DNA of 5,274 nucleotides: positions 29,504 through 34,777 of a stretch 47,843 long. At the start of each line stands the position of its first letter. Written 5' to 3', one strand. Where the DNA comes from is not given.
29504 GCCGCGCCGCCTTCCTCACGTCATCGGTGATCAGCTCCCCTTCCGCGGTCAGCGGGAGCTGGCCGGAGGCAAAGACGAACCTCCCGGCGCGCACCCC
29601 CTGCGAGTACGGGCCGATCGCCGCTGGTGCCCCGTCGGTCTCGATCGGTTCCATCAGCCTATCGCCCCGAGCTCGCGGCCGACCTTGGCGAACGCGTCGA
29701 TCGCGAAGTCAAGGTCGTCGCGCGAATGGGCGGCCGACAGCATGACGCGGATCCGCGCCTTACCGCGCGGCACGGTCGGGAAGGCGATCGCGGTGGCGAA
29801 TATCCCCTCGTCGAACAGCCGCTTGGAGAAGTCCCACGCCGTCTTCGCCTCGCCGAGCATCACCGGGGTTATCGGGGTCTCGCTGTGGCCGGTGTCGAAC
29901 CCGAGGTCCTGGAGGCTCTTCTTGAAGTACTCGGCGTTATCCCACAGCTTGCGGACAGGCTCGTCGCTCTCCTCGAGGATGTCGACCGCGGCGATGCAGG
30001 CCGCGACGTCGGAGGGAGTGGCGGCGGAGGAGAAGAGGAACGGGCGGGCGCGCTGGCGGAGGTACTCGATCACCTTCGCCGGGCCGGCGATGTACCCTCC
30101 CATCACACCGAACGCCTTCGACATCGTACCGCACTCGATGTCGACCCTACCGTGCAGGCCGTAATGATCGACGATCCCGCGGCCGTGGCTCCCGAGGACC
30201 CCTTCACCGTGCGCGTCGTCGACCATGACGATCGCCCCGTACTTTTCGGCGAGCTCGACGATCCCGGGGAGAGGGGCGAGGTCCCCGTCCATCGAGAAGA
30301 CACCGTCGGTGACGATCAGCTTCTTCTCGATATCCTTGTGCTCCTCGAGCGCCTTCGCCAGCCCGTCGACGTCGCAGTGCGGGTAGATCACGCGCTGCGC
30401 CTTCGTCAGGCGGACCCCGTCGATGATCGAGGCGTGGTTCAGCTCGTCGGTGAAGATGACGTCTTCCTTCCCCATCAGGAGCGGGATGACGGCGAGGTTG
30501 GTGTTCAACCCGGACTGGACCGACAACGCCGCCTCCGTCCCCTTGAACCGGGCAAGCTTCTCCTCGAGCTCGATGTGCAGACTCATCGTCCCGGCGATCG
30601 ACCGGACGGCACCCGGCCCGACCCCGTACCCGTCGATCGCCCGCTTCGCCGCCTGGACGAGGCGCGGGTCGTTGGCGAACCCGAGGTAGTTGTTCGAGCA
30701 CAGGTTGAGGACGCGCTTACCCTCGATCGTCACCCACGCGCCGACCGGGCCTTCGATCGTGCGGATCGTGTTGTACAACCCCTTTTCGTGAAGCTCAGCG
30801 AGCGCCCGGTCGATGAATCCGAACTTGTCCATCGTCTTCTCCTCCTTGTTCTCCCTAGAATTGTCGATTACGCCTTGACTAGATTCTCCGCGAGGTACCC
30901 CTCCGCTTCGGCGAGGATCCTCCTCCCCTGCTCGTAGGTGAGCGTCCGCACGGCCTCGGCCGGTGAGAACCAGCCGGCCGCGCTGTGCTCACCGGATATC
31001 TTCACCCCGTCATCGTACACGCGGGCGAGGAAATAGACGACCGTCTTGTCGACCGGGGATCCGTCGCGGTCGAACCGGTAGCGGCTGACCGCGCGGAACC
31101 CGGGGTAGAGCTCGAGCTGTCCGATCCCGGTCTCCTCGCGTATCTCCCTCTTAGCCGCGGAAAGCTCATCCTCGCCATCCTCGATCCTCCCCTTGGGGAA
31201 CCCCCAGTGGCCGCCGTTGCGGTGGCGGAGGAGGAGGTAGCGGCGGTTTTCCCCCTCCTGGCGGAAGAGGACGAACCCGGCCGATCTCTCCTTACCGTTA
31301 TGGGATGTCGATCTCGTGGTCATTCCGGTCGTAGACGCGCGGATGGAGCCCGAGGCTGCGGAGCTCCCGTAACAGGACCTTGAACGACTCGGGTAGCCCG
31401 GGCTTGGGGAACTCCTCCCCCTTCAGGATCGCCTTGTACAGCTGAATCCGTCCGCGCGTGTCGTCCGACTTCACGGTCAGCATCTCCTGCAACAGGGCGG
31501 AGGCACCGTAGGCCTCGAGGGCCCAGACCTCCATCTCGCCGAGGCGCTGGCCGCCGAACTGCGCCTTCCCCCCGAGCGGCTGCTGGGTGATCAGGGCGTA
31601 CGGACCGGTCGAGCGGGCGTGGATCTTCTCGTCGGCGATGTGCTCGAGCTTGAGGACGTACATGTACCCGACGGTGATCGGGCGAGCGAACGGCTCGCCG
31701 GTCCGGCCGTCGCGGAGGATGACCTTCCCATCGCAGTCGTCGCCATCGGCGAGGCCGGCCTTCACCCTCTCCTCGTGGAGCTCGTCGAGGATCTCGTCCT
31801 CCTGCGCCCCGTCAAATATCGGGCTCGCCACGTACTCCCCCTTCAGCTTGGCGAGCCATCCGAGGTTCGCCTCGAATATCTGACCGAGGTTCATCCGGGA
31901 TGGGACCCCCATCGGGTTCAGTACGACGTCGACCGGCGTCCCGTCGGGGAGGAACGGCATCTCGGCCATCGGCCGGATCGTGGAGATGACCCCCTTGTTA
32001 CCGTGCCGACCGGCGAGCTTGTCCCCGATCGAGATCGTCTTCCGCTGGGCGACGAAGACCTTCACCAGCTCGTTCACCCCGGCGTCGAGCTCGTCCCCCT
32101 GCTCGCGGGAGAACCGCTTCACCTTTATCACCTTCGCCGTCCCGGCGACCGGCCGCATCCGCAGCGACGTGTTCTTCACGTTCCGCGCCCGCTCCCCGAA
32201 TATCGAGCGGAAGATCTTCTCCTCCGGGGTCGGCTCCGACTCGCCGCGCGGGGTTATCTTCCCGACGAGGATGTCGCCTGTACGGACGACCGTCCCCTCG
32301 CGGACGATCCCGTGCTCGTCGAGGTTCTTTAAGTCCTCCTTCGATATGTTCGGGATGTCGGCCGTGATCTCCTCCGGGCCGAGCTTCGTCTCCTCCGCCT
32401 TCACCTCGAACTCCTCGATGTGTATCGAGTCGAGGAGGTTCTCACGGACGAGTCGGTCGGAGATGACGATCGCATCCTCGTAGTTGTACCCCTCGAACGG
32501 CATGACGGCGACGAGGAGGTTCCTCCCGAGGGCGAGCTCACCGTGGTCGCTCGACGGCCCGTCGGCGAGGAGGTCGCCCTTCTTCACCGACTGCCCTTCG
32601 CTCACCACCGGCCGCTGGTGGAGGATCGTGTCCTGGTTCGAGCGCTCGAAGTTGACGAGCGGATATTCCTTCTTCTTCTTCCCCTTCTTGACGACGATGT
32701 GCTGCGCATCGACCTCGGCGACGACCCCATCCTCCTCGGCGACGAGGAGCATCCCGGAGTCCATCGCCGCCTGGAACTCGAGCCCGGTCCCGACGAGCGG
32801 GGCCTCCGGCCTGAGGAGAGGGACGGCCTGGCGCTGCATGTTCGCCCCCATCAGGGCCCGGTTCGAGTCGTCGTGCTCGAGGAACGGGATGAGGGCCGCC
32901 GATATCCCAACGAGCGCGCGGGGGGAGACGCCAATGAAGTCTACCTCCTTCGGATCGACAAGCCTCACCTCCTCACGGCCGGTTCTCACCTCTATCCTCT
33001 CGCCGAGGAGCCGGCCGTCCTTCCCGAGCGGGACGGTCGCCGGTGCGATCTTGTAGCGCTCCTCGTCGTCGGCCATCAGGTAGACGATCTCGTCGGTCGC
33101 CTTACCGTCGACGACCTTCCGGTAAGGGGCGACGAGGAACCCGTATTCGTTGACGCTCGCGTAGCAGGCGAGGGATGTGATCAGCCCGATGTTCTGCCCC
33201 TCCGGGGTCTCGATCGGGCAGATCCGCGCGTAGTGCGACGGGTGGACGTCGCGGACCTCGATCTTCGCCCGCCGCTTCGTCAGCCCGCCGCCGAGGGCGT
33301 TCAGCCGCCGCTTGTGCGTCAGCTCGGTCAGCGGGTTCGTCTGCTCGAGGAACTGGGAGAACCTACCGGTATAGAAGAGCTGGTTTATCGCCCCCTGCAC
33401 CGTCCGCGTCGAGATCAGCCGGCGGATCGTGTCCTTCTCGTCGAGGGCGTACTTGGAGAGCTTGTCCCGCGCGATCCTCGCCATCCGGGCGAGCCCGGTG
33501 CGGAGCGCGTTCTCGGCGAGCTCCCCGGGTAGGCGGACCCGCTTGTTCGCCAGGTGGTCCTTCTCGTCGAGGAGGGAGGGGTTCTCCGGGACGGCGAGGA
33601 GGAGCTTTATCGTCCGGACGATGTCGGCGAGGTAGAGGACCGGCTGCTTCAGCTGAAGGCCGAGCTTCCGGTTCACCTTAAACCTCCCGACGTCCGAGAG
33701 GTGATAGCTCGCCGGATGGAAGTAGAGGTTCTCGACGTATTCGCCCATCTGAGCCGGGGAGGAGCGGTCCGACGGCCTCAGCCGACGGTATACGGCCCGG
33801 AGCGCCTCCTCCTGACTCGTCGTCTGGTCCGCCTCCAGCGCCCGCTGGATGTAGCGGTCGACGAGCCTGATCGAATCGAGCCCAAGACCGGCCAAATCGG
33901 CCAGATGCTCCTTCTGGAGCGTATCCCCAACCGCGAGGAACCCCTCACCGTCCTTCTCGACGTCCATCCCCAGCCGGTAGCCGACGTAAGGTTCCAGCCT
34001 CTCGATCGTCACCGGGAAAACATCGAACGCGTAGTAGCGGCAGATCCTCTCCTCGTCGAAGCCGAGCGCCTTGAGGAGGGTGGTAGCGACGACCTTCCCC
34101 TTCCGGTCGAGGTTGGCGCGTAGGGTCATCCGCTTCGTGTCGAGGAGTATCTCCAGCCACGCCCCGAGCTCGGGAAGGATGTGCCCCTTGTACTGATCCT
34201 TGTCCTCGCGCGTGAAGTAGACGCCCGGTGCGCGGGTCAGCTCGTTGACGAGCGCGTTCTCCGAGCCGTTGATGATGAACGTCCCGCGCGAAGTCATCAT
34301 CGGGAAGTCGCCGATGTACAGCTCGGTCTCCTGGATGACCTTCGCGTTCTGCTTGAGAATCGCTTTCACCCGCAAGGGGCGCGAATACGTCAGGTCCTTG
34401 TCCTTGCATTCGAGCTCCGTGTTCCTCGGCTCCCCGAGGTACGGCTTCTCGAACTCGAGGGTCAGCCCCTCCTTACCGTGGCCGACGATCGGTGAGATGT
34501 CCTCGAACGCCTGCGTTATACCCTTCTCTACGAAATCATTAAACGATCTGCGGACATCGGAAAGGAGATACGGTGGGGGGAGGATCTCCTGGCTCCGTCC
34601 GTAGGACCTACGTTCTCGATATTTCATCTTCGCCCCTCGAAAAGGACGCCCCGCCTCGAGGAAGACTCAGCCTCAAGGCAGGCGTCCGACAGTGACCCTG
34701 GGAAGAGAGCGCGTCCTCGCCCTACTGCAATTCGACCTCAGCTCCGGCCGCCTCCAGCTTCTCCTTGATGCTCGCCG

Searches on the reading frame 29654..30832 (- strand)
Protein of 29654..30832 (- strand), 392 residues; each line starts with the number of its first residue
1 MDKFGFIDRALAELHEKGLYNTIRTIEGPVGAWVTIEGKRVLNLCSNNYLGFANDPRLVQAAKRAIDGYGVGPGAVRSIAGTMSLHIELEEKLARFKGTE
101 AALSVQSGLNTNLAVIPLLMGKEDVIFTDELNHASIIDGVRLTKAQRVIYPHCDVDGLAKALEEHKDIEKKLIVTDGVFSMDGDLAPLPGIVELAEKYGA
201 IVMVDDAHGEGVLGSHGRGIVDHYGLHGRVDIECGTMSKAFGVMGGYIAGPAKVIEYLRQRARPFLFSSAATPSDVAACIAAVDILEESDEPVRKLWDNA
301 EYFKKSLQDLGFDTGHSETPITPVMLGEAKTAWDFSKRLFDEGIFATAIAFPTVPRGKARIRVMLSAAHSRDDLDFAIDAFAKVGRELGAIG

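Call 36: search_protein_families(library=pfam, proteins=[window:29654-30832:-], max_evalue=0.0001)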
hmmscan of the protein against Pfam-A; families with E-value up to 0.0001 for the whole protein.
window:29654-30832:- (392 aa): 1 family
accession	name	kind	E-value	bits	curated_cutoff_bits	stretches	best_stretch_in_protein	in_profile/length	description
PF00155.27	Aminotran_1_2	-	2.5e-67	228.1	19.7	1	40-380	2-360/361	Aminotransferase class I and II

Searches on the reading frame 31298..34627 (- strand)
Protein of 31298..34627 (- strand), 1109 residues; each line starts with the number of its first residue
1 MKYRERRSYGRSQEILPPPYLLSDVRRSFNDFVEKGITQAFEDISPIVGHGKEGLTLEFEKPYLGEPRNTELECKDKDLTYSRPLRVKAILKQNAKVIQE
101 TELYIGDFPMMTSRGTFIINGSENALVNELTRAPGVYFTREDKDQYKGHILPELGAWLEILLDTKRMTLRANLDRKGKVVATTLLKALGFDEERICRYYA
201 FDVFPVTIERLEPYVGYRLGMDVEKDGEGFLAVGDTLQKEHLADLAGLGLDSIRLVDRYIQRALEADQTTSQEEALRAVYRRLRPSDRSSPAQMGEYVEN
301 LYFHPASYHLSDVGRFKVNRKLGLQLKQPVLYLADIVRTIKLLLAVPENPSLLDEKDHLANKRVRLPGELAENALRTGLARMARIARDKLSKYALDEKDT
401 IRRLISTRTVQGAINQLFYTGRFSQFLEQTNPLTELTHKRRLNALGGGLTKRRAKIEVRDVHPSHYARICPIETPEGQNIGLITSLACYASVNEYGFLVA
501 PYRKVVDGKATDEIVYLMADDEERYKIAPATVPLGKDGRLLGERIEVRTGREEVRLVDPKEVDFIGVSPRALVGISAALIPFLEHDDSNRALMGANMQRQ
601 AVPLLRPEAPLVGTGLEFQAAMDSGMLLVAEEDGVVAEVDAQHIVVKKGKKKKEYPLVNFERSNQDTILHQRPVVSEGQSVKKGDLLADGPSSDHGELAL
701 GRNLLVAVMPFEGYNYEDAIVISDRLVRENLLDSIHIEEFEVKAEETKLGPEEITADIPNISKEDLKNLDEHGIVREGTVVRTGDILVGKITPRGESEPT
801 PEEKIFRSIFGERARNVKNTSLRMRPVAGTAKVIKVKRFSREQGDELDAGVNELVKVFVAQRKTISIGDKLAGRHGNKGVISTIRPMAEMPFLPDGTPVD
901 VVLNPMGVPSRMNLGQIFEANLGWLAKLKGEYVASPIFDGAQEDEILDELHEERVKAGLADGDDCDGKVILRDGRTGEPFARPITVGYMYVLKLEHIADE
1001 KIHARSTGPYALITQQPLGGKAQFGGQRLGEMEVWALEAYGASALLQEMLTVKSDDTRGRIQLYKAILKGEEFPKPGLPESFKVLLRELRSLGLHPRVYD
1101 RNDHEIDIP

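Call 36: search_protein_families(library=pfam, proteins=[window:31298-34627:-], max_evalue=0.0001)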
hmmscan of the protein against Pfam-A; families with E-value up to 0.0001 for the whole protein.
window:31298-34627:- (1109 aa): 6 families
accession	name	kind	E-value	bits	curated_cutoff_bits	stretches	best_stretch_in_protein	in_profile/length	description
PF00562.33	RNA_pol_Rpb2_6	-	2.5e-123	412.3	23.4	1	629-1023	1-373/373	RNA polymerase Rpb2, domain 6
PF04565.21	RNA_pol_Rpb2_3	-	2.8e-27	95.1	21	1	425-492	1-68/68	RNA polymerase Rpb2, domain 3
PF04560.25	RNA_pol_Rpb2_7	-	1.7e-25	89.7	32.1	1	1025-1100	1-86/87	RNA polymerase Rpb2, domain 7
PF10385.14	RNA_pol_Rpb2_45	-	8.4e-22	77.4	28.2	1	502-568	1-66/66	RNA polymerase beta subunit external 1 domain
PF04563.20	RNA_pol_Rpb2_1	-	1.7e-13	51.1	28.2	1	27-399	8-189/203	RNA polymerase beta subunit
PF04561.19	RNA_pol_Rpb2_2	-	7.4e-13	49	21.7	1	232-365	60-190/190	RNA polymerase Rpb2, domain 2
